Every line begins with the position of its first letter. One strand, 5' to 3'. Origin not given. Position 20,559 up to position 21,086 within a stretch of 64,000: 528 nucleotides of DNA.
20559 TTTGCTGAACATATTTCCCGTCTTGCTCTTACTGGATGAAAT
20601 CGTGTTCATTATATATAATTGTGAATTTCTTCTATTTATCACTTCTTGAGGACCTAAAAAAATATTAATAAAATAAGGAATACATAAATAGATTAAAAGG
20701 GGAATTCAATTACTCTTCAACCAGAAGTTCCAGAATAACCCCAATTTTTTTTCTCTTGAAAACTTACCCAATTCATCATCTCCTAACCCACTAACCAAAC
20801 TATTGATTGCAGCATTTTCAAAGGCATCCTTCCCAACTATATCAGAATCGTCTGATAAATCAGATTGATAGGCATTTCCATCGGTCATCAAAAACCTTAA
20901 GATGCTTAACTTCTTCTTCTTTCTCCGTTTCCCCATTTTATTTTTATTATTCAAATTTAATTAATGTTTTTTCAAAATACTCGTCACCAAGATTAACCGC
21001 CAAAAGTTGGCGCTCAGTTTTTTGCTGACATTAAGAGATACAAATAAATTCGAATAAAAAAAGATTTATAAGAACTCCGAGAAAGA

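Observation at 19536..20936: NodB-family polysaccharide deacetylase with a spliced upstream N-terminal exon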

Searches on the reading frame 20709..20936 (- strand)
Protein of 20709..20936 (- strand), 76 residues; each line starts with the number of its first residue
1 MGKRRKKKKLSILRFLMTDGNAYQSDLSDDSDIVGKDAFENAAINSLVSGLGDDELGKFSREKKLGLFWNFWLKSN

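Call 45: find_encoding_contigs(protein=window:20709-20936:-, flank=2500, max_places=10)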
Protein seq(76 aa) (76 aa): 23 contigs read that carry it; 10 places shown.
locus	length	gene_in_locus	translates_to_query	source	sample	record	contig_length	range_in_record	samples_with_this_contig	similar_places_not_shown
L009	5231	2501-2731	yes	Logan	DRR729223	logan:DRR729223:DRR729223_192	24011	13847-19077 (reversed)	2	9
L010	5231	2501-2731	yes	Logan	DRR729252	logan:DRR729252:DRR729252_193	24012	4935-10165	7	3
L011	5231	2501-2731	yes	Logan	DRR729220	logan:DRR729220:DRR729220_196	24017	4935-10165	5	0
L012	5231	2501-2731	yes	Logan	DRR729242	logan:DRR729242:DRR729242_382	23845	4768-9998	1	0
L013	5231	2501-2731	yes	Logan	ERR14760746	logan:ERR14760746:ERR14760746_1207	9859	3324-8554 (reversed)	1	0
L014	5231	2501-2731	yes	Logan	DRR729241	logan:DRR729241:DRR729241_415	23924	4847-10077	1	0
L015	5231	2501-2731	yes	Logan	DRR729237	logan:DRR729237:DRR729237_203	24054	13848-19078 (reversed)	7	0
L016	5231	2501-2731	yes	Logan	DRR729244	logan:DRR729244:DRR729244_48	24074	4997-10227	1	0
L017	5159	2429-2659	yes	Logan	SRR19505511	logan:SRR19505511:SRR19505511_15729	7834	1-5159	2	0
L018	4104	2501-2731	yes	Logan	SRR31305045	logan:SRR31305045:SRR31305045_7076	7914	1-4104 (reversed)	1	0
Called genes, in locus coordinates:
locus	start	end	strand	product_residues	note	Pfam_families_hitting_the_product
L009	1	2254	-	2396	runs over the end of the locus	?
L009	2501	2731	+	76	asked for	-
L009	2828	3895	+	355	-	-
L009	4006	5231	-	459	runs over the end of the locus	PF01545:Cation_efflux, PF16916:ZT_dimer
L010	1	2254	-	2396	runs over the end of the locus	?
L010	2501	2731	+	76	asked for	-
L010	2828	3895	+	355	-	-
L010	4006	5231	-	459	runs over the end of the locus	PF01545:Cation_efflux, PF16916:ZT_dimer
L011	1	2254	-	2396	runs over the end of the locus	?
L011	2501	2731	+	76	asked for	-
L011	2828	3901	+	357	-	-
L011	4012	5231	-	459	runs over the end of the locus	PF01545:Cation_efflux, PF16916:ZT_dimer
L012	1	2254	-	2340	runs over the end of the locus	?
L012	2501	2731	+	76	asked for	-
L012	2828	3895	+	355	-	-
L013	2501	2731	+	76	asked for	-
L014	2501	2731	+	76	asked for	-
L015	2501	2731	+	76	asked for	-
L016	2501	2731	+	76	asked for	-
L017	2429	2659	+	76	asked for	-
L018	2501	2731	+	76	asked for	-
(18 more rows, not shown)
